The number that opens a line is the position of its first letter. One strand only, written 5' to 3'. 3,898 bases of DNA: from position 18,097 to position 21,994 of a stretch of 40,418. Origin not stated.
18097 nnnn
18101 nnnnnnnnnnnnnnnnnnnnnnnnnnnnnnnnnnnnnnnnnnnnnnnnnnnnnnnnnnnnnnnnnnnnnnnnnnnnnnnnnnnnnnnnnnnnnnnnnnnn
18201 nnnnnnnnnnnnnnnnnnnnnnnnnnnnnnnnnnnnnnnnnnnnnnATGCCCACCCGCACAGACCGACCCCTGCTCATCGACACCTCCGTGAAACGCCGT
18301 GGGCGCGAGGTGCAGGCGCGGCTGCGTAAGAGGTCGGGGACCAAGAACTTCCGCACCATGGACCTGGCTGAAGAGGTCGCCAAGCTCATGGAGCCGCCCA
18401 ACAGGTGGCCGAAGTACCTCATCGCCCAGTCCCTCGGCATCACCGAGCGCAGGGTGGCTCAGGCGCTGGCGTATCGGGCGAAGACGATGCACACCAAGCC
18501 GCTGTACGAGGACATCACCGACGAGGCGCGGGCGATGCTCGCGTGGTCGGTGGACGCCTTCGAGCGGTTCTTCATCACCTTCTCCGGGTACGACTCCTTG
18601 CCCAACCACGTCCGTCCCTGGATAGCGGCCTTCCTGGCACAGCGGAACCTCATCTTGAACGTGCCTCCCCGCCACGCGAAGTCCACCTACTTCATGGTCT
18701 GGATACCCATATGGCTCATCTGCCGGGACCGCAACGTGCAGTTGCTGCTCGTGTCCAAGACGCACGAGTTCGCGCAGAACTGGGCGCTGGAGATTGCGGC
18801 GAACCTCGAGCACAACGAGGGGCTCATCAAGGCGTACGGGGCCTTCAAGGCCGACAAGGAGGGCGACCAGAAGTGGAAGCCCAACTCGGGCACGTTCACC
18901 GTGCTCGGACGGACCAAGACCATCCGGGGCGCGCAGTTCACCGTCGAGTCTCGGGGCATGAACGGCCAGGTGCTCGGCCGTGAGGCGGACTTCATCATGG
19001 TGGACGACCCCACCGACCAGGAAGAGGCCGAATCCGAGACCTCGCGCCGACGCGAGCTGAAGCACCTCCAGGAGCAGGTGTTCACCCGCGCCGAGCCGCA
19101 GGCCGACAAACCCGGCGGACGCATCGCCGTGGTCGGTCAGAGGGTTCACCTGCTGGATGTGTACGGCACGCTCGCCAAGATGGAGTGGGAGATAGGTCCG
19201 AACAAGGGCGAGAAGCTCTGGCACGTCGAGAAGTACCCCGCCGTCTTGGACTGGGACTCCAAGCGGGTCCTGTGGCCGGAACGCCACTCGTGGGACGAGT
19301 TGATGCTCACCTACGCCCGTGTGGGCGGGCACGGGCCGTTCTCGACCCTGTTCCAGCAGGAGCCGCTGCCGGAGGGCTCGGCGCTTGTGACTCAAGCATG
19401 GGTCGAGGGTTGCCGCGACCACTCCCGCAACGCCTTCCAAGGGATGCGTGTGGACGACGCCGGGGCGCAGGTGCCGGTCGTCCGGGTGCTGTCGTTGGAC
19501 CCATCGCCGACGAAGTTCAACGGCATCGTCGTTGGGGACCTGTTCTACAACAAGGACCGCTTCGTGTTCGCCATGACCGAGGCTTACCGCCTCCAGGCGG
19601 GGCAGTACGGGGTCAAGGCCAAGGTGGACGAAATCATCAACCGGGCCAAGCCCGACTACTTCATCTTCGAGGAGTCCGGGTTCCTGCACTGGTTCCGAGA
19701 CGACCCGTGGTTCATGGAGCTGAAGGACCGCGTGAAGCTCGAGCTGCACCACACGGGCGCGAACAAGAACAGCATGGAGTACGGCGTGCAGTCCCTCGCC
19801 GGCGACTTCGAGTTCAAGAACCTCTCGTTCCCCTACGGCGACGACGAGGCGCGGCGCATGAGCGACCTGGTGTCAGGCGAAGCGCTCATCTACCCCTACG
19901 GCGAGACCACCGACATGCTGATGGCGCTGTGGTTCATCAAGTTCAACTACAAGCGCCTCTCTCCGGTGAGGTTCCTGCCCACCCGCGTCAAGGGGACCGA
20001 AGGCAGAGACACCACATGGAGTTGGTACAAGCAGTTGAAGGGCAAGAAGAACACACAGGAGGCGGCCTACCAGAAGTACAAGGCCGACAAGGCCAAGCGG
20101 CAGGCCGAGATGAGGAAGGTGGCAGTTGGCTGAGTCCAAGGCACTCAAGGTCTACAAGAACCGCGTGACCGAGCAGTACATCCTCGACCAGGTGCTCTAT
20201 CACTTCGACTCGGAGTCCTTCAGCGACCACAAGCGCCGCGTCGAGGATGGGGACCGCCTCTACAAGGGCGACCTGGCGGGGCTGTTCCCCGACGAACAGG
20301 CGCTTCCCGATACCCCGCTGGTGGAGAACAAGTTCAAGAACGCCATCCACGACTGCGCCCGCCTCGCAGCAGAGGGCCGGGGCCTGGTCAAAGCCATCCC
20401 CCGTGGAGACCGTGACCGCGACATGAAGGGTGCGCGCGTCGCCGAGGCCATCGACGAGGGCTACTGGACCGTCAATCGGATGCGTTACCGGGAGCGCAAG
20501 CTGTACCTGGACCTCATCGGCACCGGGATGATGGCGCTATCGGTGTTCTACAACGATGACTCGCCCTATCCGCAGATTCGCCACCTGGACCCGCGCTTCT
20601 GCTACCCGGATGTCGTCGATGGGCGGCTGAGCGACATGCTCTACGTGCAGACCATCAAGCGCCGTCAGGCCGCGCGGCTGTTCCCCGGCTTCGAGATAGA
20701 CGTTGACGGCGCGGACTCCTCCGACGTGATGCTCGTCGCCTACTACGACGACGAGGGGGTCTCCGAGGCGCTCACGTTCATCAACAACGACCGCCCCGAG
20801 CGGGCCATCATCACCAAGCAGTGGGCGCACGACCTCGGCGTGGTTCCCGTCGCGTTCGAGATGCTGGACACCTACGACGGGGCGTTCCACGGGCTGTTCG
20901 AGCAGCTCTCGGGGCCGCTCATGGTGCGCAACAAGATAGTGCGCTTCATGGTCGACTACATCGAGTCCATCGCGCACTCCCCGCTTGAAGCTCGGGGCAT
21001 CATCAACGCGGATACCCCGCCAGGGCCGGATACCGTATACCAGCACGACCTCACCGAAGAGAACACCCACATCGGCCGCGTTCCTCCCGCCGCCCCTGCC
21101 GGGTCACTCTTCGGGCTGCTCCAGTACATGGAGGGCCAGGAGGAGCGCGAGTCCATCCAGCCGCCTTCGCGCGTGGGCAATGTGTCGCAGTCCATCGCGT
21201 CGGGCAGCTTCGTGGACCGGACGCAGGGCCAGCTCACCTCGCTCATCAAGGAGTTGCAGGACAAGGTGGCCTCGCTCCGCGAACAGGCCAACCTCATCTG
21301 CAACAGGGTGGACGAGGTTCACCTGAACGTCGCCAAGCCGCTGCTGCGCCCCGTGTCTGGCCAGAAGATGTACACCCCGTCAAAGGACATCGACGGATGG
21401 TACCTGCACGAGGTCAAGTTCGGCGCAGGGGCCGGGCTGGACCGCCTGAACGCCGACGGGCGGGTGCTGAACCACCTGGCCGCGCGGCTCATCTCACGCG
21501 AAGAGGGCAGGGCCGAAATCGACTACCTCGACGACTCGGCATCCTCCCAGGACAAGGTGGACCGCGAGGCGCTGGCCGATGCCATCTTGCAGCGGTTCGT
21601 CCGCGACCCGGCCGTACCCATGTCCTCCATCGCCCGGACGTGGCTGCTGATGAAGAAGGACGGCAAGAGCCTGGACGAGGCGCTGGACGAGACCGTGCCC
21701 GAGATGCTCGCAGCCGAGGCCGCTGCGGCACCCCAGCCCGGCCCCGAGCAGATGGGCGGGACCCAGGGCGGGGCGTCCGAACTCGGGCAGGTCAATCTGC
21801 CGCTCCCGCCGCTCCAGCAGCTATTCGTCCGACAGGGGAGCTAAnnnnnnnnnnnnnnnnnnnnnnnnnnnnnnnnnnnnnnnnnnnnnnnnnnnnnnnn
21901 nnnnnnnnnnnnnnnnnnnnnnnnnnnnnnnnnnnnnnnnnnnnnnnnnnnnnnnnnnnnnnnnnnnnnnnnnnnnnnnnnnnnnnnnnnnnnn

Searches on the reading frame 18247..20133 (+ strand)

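Call 3: search_protein_families(library=pfam, proteins=[window:18247-20133:+], max_evalue=0.01)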
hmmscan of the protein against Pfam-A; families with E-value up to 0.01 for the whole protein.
window:18247-20133:+ (628 aa): 0 families

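Call 4: search_protein_families(library=phrogs, proteins=[window:18247-20133:+], max_evalue=0.01)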
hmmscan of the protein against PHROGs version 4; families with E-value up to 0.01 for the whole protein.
window:18247-20133:+ (628 aa): 4 families
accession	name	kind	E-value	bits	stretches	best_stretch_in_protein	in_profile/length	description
phrog_38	-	head and packaging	4.6e-45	155.5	1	45-443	211-584/760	terminase large subunit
phrog_4758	-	head and packaging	2.1e-19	70.8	1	132-327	57-231/243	terminase large subunit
phrog_5573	-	head and packaging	4.6e-05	24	1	322-388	9-72/250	terminase large subunit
phrog_14112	-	unknown function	0.00033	21.2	1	143-278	113-243/247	-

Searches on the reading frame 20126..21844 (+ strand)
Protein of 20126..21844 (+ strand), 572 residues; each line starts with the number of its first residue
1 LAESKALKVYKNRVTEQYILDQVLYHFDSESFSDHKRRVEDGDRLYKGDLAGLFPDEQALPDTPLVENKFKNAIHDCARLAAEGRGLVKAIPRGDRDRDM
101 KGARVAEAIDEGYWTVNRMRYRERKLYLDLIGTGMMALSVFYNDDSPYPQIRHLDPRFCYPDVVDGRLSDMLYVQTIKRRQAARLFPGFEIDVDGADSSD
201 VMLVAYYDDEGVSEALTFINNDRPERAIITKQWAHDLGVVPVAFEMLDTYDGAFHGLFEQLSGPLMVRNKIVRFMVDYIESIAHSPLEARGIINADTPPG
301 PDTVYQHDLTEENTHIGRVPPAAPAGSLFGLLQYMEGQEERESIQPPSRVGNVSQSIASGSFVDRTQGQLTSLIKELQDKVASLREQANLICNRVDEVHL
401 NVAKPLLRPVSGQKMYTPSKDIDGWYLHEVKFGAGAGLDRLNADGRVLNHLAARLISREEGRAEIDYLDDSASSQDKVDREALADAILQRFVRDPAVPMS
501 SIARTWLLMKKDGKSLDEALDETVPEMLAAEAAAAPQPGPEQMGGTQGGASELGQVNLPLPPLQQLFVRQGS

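Call 3: search_protein_families(library=pfam, proteins=[window:20126-21844:+], max_evalue=0.01)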
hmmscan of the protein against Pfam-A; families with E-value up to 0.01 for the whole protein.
window:20126-21844:+ (572 aa): 1 family
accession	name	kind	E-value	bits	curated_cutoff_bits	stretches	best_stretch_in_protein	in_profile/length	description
PF16510.12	P22_portal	-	0.0097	14.9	26.1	0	63-222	44-223/594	Phage P22-like portal protein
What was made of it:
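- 20126..21844 (+): Portal gene, immediately upstream of the cassette. Weak Pfam P22_portal match (call 3).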

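Call 4: search_protein_families(library=phrogs, proteins=[window:20126-21844:+], max_evalue=0.01)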
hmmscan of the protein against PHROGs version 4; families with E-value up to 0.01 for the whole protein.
window:20126-21844:+ (572 aa): 0 families

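Call 49: search_dna_similar(query=window:20126-21844:+, collection=phages, mode=protein, max_evalue=0.001, max_rows=15)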
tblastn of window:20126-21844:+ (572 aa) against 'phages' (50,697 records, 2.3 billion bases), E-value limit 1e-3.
Records with a match: 22; places in all: 22; records where one place covers at least 80% of the query: 13.
Best place of each record, by identity: <60% 22.
By first word of the organism name: Streptomyces 20; Caudovirales 2.
By host as written in the record: Streptomyces griseus ATCC 10137 10; Streptomyces scabiei RL-34 7; Streptomyces lividans JI 1326 3; - 2.
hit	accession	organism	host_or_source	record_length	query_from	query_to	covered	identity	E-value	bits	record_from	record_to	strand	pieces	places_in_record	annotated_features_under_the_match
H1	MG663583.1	Streptomyces phage Percastrophe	Streptomyces griseus ATCC 10137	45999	5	489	85%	22.7%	1e-9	67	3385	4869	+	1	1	portal protein | endolysin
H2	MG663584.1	Streptomyces phage Romero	Streptomyces griseus ATCC 10137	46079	5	489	85%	22.7%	1e-9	67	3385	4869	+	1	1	portal protein | endolysin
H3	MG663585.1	Streptomyces phage ToriToki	Streptomyces griseus ATCC 10137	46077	5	489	85%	22.7%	1e-9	67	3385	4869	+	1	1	portal protein | endolysin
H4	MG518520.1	Streptomyces phage Immanuel3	Streptomyces griseus ATCC 10137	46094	5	489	85%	22.7%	1e-9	67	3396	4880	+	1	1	portal protein | endolysin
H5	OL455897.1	Streptomyces phage Treat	Streptomyces griseus ATCC 10137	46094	5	489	85%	22.7%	1e-9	67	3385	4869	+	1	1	3: portal protein | 2: endolysin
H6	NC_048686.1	Streptomyces phage Immanuel3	Streptomyces griseus ATCC 10137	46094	5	489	85%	22.7%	1e-9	67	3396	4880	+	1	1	portal protein | endolysin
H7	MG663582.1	Streptomyces phage HaugeAnator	Streptomyces griseus ATCC 10137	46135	5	489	85%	22.7%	1e-9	67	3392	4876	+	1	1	portal protein | endolysin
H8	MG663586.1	Streptomyces phage ZooBear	Streptomyces griseus ATCC 10137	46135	5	489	85%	22.7%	1e-9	67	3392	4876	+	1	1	portal protein | endolysin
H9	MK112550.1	Streptomyces phage Olicious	Streptomyces griseus ATCC 10137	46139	5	489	85%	22.7%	1e-9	67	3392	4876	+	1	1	3: portal protein | 2: endolysin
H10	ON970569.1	Streptomyces phage JPandJE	Streptomyces griseus ATCC 10137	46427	5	489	85%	22.7%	1e-9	67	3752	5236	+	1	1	4: portal protein | 3: endolysin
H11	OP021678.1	Streptomyces phage RosePharie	Streptomyces lividans JI 1326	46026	20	489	82%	23.0%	4e-9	66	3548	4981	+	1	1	3: portal protein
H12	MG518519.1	Streptomyces phage Manuel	Streptomyces lividans JI 1326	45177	20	489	82%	22.7%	9e-9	65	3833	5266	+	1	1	portal protein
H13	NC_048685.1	Streptomyces phage Manuel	Streptomyces lividans JI 1326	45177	20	489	82%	22.7%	9e-9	65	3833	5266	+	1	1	portal protein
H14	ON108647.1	Streptomyces phage Vorvolakos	Streptomyces scabiei RL-34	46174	33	489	80%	22.5%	6e-10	69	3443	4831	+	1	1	3: portal protein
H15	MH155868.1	Streptomyces phage FlowerPower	Streptomyces scabiei RL-34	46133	33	489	80%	22.5%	1e-9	68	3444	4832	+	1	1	3: portal protein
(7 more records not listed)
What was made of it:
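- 20126..21844 (+): 23% identity to annotated portals of Streptomyces Beephvirinae (call 49).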

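Call 51: get_annotated_region(hit=H6, flank=20000)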
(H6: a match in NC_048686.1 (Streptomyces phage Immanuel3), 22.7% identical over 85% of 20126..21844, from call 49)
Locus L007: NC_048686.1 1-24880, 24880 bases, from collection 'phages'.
description: Streptomyces phage Immanuel3, complete genome.
organism: Streptomyces phage Immanuel3 (NCBI taxid 2053813)
taxonomy: Viruses; Duplodnaviria; Heunggongvirae; Uroviricota; Caudoviricetes; Beephvirinae; Immanueltrevirus; Immanueltrevirus immanuel3
host: Streptomyces griseus ATCC 10137; source: soil; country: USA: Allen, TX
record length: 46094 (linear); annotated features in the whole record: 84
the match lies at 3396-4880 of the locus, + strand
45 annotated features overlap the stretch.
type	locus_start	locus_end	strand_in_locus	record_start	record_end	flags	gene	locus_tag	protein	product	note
CDS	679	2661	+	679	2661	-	-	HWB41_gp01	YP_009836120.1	terminase large subunit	terminase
CDS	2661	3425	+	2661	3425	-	-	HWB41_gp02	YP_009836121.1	endolysin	lysin A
CDS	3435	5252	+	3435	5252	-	-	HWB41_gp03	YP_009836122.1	portal protein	-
CDS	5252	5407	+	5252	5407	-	-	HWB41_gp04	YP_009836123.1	hypothetical protein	-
CDS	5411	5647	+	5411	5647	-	-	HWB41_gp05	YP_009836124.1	hypothetical protein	-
CDS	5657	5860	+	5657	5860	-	-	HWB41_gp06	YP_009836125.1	hypothetical protein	-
CDS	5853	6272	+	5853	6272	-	-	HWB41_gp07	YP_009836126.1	hypothetical protein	-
CDS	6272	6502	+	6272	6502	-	-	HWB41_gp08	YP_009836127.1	hypothetical protein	-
CDS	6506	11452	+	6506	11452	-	-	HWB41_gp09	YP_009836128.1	hypothetical protein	-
CDS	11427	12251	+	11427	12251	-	-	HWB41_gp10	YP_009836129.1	hypothetical protein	-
CDS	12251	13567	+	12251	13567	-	-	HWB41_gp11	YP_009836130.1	peptidase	-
CDS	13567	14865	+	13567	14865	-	-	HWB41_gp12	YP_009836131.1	glycosylase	-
CDS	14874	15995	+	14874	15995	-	-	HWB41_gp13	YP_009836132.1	hypothetical protein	-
tRNA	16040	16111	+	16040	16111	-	-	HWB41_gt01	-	tRNA-Pro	-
tRNA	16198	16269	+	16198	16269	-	-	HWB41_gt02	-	tRNA-Gly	-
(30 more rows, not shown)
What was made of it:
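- The phage also has a separate endolysin (call 51).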

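Call 56: get_annotated_region(hit=H13, flank=12000)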
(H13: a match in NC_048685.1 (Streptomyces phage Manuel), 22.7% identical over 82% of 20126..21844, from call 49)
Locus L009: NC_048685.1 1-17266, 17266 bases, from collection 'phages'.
description: Streptomyces phage Manuel, complete genome.
organism: Streptomyces phage Manuel (NCBI taxid 2053812)
taxonomy: Viruses; Duplodnaviria; Heunggongvirae; Uroviricota; Caudoviricetes; Beephvirinae; Manuelvirus; Manuelvirus manuel
host: Streptomyces lividans JI 1326; source: soil; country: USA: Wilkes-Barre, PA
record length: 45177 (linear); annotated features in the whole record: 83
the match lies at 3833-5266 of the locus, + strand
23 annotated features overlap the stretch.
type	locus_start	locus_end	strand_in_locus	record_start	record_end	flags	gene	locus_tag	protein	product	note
CDS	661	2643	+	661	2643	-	-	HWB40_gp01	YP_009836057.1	terminase large subunit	terminase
CDS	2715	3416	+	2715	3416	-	-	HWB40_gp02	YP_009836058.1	endolysin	lysin A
CDS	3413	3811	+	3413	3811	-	-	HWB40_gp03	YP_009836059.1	endonuclease VII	-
CDS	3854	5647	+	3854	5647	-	-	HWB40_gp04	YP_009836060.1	portal protein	-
CDS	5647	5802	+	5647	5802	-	-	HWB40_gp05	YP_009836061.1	hypothetical protein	-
CDS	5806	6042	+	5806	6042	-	-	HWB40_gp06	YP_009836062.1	hypothetical protein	-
CDS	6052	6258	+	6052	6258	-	-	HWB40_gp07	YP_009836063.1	hypothetical protein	-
CDS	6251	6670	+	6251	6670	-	-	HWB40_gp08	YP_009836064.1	hypothetical protein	-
CDS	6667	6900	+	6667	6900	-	-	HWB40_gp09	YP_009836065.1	hypothetical protein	-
CDS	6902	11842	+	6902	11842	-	-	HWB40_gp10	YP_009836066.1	hypothetical protein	-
CDS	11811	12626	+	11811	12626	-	-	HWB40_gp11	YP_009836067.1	hypothetical protein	-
CDS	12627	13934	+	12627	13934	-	-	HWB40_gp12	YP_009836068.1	peptidase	-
CDS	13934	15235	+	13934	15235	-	-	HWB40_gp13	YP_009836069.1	glycosylase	-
CDS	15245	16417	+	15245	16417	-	-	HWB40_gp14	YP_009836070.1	hypothetical protein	-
tRNA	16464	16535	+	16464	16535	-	-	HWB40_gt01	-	tRNA-Pro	-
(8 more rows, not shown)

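Call 57: get_annotated_region(hit=H14, flank=12000)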
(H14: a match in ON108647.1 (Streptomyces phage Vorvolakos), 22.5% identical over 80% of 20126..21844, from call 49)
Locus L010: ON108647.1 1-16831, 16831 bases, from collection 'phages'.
description: Streptomyces phage Vorvolakos, complete genome.
organism: Streptomyces phage Vorvolakos (NCBI taxid 2927293)
taxonomy: Viruses; Duplodnaviria; Heunggongvirae; Uroviricota; Caudoviricetes; Beephvirinae; Flowerpowervirus
host: Streptomyces scabiei RL-34; source: soil; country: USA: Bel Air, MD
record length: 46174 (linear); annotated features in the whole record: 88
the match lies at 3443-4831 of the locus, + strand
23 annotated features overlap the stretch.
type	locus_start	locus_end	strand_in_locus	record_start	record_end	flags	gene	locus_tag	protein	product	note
CDS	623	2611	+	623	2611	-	1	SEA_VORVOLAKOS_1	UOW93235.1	terminase large subunit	-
CDS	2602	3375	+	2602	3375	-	2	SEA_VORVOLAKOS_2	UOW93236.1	endolysin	-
CDS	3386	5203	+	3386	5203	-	3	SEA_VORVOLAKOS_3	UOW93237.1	portal protein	-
CDS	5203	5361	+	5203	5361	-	4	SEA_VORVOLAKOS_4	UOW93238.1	hypothetical protein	-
CDS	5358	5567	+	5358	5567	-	5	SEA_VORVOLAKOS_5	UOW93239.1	hypothetical protein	-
CDS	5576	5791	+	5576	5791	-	6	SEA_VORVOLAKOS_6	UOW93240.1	hypothetical protein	-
CDS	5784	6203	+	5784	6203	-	7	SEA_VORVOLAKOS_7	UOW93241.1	hypothetical protein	-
CDS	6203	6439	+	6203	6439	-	8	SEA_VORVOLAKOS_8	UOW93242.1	hypothetical protein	-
CDS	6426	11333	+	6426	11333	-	9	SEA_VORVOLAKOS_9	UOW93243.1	hypothetical protein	-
CDS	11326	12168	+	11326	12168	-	10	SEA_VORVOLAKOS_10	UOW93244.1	hypothetical protein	-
CDS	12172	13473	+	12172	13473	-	11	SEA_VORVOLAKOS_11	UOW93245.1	minor tail protein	-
CDS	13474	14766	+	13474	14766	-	12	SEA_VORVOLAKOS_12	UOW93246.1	minor tail protein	-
CDS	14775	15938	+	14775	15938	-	13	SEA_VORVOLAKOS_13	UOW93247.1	hypothetical protein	-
tRNA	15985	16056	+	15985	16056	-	14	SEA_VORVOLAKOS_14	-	tRNA-Pro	tRNA-Pro(tgg)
tRNA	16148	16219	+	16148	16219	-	15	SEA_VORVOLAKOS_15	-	tRNA-Gly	tRNA-Gly(tcc)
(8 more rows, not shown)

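Call 58: get_annotated_region(hit=H11, flank=12000)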
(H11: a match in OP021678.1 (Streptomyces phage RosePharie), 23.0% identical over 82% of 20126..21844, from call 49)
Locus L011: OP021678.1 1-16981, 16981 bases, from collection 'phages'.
description: Streptomyces phage RosePharie, complete genome.
organism: Streptomyces phage RosePharie (NCBI taxid 2970488)
taxonomy: Viruses; Duplodnaviria; Heunggongvirae; Uroviricota; Caudoviricetes; Beephvirinae; Manuelvirus
host: Streptomyces lividans JI 1326; source: soil; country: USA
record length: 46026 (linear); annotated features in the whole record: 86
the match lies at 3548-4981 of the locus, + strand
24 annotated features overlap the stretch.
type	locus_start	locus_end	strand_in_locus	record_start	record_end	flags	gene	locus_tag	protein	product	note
CDS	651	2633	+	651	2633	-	1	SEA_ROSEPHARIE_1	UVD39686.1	terminase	-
CDS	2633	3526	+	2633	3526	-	2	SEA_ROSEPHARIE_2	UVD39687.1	endolysin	-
CDS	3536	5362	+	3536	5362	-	3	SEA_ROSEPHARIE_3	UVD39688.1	portal protein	-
CDS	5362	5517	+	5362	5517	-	4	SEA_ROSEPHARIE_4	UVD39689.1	hypothetical protein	-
CDS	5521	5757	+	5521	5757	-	5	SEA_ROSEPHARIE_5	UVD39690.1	hypothetical protein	-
CDS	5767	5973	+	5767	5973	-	6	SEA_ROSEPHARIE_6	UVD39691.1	hypothetical protein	-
CDS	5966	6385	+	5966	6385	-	7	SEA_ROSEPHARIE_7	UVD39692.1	hypothetical protein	-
CDS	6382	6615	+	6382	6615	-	8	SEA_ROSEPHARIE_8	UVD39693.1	hypothetical protein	-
CDS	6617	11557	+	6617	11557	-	9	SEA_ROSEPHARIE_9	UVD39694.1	hypothetical protein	-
CDS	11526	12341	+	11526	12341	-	10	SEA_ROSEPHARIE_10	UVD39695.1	hypothetical protein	-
CDS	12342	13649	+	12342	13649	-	11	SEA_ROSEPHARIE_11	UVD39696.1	minor tail protein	-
CDS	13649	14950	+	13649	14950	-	12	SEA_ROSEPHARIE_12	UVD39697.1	minor tail protein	-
CDS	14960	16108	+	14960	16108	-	13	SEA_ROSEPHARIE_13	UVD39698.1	hypothetical protein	-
tRNA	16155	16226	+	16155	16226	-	14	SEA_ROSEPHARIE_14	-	tRNA-Pro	tRNA-Pro(tgg)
tRNA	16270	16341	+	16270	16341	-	15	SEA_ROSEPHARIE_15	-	tRNA-Gly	tRNA-Gly(tcc)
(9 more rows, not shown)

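Call 86: search_dna_similar(query=L007:6506-11449:+, collection=phages, mode=protein, max_evalue=0.001, max_rows=25, rows=spread)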
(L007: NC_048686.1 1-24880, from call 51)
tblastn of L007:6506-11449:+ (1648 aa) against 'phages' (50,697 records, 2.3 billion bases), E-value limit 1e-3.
Records with a match: 29; places in all: 29; records where one place covers at least 80% of the query: 29.
Best place of each record, by identity: >=99% 10; 80-90% 8; 60-80% 3; <60% 8.
By first word of the organism name: Streptomyces 29.
By host as written in the record: Streptomyces griseus ATCC 10137 10; Streptomyces scabiei RL-34 7; Streptomyces lividans JI 1326 4; Streptomyces viridochromogenes DSM40736 4; Streptomyces lividans HXY6 2; Streptomyces albidoflavus 1; Streptomyces mirabilis NRRL B-2400 1.
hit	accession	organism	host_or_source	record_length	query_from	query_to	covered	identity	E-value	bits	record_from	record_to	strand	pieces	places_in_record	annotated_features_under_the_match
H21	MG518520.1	Streptomyces phage Immanuel3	Streptomyces griseus ATCC 10137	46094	1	1648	100%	100.0%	0e+0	3348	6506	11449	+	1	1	hypothetical protein (x2)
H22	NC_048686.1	Streptomyces phage Immanuel3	Streptomyces griseus ATCC 10137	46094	1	1648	100%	100.0%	0e+0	3348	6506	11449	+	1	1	hypothetical protein (x2)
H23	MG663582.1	Streptomyces phage HaugeAnator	Streptomyces griseus ATCC 10137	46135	1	1648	100%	99.9%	0e+0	3348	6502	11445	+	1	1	hypothetical protein (x2)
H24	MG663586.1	Streptomyces phage ZooBear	Streptomyces griseus ATCC 10137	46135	1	1648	100%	99.9%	0e+0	3348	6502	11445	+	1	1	hypothetical protein (x2)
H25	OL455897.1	Streptomyces phage Treat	Streptomyces griseus ATCC 10137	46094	1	1648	100%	99.9%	0e+0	3348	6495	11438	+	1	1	9: hypothetical protein | 10: hypothetical protein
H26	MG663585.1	Streptomyces phage ToriToki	Streptomyces griseus ATCC 10137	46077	1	1648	100%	99.9%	0e+0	3346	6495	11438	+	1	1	hypothetical protein (x2)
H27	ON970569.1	Streptomyces phage JPandJE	Streptomyces griseus ATCC 10137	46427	1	1648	100%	99.8%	0e+0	3344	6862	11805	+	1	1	10: hypothetical protein | 11: hypothetical protein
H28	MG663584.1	Streptomyces phage Romero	Streptomyces griseus ATCC 10137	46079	1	1648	100%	99.8%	0e+0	3343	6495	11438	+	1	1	hypothetical protein (x2)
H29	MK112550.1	Streptomyces phage Olicious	Streptomyces griseus ATCC 10137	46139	1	1648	100%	99.8%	0e+0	3338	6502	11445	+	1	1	9: hypothetical protein | 10: hypothetical protein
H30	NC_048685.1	Streptomyces phage Manuel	Streptomyces lividans JI 1326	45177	3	1646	100%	83.2%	0e+0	2845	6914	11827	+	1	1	hypothetical protein (x2)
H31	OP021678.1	Streptomyces phage RosePharie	Streptomyces lividans JI 1326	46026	3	1640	99%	83.0%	0e+0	2837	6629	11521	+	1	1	9: hypothetical protein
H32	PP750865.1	Streptomyces phage Abafar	Streptomyces albidoflavus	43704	1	1646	100%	81.4%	0e+0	2804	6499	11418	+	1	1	hypothetical protein (x2)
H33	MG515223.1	Streptomyces phage WRightOn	Streptomyces viridochromogenes DSM40736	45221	1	1646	100%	81.3%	0e+0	2799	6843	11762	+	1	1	hypothetical protein (x2)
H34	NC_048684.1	Streptomyces phage WRightOn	Streptomyces viridochromogenes DSM40736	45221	1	1646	100%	81.3%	0e+0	2799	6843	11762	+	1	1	hypothetical protein (x2)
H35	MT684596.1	Streptomyces phage Zeigle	Streptomyces viridochromogenes DSM40736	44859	1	1646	100%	81.2%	0e+0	2799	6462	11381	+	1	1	9: hypothetical protein | 10: hypothetical protein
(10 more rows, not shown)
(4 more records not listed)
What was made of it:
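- Closest known: Giant 'hypothetical proteins' of Streptomyces cluster-BF podophages. Different: They are themselves uncharacterised (call 86).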

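Call 99: search_protein_families(library=pfam, proteins=[L007:11427-12251:+, L007:12251-13567:+, L007:13567-14865:+, L007:14874-15995:+], max_evalue=0.01)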
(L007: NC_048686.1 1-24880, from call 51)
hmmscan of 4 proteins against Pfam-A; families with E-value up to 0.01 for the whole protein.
L007:11427-12251:+ (274 aa): 0 families

L007:12251-13567:+ (438 aa): 1 family
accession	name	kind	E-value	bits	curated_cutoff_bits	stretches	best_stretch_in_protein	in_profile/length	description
PF00877.26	NLPC_P60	-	3.6e-30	104.5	23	1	17-125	1-105/105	NlpC/P60 family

L007:13567-14865:+ (432 aa): 1 family
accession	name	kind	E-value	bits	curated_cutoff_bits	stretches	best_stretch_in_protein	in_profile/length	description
PF01464.25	SLT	-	2.5e-05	24.2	21.3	1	7-106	15-107/117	Transglycosylase SLT domain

L007:14874-15995:+ (373 aa): 0 families
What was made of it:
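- Closest known: Giant 'hypothetical proteins' of Streptomyces cluster-BF podophages. Different: Their downstream neighbours carry NlpC/P60 and SLT domains, which the window's orf338 and orf339 lack (calls 3, 99).
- In Immanuel3 the two proteins after gp10, the ORF that follows the giant, carry N-terminal NlpC/P60 (3.6e-30) and SLT (2.5e-5) domains (call 99).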
